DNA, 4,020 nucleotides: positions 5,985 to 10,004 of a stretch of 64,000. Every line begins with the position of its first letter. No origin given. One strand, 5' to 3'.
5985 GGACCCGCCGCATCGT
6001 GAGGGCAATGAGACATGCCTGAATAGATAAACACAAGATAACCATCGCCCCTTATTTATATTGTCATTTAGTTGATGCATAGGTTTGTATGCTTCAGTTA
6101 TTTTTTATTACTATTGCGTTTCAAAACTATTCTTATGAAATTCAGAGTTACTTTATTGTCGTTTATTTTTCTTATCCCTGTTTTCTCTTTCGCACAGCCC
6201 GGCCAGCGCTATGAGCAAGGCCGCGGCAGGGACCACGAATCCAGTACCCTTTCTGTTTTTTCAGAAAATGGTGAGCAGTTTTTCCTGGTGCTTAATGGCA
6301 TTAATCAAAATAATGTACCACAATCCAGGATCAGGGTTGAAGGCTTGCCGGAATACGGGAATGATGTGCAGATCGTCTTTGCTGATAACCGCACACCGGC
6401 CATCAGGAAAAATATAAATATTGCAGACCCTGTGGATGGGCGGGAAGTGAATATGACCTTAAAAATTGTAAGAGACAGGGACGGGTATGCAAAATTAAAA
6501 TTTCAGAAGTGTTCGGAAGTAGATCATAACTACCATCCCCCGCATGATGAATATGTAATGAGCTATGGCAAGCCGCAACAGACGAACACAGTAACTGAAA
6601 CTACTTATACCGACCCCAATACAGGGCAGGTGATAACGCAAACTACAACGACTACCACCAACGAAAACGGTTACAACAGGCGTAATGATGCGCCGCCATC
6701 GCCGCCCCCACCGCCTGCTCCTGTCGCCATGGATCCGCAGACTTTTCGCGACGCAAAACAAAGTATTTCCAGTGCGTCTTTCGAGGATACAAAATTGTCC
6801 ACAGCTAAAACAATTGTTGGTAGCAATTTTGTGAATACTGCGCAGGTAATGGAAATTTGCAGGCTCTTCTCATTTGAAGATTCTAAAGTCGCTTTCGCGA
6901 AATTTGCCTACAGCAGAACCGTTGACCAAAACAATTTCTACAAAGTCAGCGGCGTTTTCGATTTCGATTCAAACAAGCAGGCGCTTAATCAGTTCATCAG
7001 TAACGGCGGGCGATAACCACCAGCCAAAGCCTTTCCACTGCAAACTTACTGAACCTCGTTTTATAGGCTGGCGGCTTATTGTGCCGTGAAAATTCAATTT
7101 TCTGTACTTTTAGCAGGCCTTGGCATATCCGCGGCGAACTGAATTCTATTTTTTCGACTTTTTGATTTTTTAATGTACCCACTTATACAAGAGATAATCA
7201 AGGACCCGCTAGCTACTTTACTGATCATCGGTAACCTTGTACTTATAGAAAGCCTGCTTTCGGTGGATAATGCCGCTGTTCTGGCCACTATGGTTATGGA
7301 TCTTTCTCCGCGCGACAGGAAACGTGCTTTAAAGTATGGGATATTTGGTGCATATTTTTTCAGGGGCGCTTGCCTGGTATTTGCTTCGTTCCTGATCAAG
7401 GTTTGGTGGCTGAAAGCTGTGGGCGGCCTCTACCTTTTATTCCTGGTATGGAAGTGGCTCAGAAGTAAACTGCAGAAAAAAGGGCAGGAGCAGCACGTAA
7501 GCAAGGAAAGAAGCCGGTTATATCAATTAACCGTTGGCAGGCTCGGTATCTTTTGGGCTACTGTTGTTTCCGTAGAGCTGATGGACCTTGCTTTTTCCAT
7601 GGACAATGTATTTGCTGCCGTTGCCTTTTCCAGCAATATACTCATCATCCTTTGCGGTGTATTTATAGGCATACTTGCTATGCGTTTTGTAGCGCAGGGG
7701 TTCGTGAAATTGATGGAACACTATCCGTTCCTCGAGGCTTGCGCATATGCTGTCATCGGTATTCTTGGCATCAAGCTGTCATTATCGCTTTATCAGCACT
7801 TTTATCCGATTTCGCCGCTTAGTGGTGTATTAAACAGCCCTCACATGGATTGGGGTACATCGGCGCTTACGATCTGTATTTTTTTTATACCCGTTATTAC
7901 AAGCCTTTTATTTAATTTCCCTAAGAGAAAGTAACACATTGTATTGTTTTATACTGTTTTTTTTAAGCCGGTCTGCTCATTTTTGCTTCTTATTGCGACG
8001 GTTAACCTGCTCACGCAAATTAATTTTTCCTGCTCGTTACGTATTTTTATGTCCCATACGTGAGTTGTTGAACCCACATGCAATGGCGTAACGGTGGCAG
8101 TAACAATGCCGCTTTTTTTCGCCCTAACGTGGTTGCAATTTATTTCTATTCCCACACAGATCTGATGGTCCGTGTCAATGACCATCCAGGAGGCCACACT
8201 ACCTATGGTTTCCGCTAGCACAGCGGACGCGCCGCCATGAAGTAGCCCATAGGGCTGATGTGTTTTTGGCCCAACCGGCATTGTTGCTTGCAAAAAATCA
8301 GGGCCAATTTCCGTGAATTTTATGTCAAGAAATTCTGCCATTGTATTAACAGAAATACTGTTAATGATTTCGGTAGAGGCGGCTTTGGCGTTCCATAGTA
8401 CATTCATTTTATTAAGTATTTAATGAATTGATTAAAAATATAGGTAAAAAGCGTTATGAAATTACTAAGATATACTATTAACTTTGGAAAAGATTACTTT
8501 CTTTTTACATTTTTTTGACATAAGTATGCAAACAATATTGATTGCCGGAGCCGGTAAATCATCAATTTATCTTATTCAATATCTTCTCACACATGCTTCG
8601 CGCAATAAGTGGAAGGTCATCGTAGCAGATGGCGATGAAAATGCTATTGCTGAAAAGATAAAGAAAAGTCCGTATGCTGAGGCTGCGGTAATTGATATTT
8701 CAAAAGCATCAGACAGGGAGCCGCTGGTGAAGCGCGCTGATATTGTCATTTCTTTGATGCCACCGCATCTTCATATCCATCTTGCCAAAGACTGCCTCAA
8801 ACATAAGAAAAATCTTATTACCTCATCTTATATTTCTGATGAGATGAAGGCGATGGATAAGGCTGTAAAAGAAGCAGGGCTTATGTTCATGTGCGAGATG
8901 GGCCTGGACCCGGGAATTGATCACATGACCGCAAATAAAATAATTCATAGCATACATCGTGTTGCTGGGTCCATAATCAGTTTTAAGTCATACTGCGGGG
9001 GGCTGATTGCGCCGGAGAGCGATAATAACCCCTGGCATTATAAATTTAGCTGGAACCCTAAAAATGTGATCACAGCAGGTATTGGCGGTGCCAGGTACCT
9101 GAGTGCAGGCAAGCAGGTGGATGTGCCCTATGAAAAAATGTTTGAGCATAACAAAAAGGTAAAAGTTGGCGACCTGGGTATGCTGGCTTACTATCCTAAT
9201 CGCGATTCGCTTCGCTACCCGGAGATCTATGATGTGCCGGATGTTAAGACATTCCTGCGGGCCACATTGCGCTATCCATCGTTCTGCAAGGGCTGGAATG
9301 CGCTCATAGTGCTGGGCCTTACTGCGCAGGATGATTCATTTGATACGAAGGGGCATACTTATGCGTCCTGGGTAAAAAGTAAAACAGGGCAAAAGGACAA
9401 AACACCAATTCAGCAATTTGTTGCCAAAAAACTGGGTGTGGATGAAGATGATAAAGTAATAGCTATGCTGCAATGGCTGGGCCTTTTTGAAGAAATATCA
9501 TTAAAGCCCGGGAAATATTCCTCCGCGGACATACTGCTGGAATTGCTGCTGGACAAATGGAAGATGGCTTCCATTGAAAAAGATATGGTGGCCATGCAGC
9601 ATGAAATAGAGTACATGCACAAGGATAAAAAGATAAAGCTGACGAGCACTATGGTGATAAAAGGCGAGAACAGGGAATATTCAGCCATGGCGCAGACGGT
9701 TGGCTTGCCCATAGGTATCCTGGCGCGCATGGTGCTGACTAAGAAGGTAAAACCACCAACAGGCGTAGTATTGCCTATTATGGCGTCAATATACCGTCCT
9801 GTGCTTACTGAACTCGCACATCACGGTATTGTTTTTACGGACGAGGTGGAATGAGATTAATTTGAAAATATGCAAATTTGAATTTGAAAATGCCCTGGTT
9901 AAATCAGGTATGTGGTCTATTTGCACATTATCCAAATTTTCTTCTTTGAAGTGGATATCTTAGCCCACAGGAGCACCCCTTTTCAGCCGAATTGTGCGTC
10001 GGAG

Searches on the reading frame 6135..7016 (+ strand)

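Call 37: search_protein_families(library=ncbifam, proteins=[window:6135-7016:+], max_evalue=0.00001)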
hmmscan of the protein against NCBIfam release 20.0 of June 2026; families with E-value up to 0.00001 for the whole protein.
window:6135-7016:+ (293 aa): 0 families

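Call 58: search_protein_families(library=pfam, proteins=[window:6135-7016:+], max_evalue=0.01)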
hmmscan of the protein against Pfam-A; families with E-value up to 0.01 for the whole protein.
window:6135-7016:+ (293 aa): 1 family
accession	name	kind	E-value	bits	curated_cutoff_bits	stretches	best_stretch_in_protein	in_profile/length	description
PF14771.11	DUF4476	-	3.4e-17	62.9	22.5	1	199-288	2-91/91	Domain of unknown function (DUF4476)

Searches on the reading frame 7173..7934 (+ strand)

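Call 37: search_protein_families(library=ncbifam, proteins=[window:7173-7934:+], max_evalue=0.00001)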
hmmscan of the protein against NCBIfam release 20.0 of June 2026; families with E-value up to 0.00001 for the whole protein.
window:7173-7934:+ (253 aa): 12 families
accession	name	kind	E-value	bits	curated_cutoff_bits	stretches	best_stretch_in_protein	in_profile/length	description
TIGR03716.1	R_switched_YkoY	subfamily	1.4e-71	240.6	138.5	1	18-242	1-215/220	integral membrane protein, YkoY family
TIGR03717.1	R_switched_YjbE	subfamily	2.2e-26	92.7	134.8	1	20-203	3-173/176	YjbE family putative metal transport protein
NF010612.0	PRK14013.1-2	equivalog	5.2e-18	65.5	386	1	130-216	196-284/307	hypothetical protein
NF010619.0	PRK14013.2-5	subfamily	3.7e-14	53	387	1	130-210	217-299/329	hypothetical protein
TIGR03718.1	R_switched_Alx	subfamily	3.1e-13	49.9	246.4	1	24-216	71-275/303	TerC/Alx family metal homeostasis membrane protein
NF010620.0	PRK14013.2-6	equivalog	4.7e-13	49.3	437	1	121-206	227-312/346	hypothetical protein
NF010613.0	PRK14013.1-3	equivalog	3.6e-12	45.9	385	1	89-209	202-325/362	hypothetical protein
NF010614.0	PRK14013.1-4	equivalog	6e-10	38.7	495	1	93-210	205-325/357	hypothetical protein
NF010616.0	PRK14013.2-2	equivalog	2.7e-09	36.8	606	0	130-203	240-315/365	hypothetical protein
NF010618.0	PRK14013.2-4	equivalog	2.8e-09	36.6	657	0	130-204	233-309/353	hypothetical protein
NF010617.0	PRK14013.2-3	equivalog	7.2e-09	35.6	613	1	130-204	233-309/350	hypothetical protein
NF010615.0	PRK14013.2-1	equivalog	4.1e-08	33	621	0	129-202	220-295/338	hypothetical protein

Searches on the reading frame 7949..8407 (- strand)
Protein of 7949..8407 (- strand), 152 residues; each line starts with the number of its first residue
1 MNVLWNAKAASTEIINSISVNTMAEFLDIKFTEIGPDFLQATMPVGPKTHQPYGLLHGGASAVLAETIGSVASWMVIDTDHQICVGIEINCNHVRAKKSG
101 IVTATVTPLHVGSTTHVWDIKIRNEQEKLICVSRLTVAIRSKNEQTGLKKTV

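Call 37: search_protein_families(library=ncbifam, proteins=[window:7949-8407:-], max_evalue=0.00001)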
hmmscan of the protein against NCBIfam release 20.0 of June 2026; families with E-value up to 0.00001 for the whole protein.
window:7949-8407:- (152 aa): 5 families
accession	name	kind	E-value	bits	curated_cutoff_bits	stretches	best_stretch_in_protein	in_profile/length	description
NF007631.0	PRK10293.1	equivalog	1.2e-41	141.6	226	1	5-139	3-135/136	1,4-dihydroxy-2-naphthoyl-CoA hydrolase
NF047425.1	MenI_Listeria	exception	1.8e-38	131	185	1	23-142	3-121/122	1,4-dihydroxy-2-naphthoyl-CoA hydrolase MenI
NF007607.0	PRK10254.1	equivalog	3.5e-37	127.5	237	1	10-139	7-135/137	proofreading thioesterase EntH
TIGR00369.1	unchar_dom_1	domain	1.1e-36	125.4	36.6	1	22-138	1-116/117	hotdog fold thioesterase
TIGR02286.1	PaaD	equivalog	7e-09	35.9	118.9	1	25-134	2-108/114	hydroxyphenylacetyl-CoA thioesterase PaaI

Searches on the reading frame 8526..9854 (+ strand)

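Call 37: search_protein_families(library=ncbifam, proteins=[window:8526-9854:+], max_evalue=0.00001)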
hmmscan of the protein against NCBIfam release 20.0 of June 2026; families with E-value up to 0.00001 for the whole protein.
window:8526-9854:+ (442 aa): 0 families

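Call 58: search_protein_families(library=pfam, proteins=[window:8526-9854:+], max_evalue=0.01)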
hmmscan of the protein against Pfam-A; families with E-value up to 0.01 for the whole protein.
window:8526-9854:+ (442 aa): 4 families
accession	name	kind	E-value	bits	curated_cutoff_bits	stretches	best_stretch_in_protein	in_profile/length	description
PF16653.10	Sacchrp_dh_C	-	7.3e-70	236.5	31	1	126-435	1-265/265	Saccharopine dehydrogenase C-terminal domain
PF03435.24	Sacchrp_dh_NADP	-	2e-15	57.7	25.1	1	4-122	1-129/129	Saccharopine dehydrogenase NADP binding domain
PF01408.29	GFO_IDH_MocA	-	9.6e-05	23.5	24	1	4-122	3-117/120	Oxidoreductase family, NAD-binding Rossmann fold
PF02946.19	GTF2I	-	0.0061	17.3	27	0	194-246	19-65/75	GTF2I-like repeat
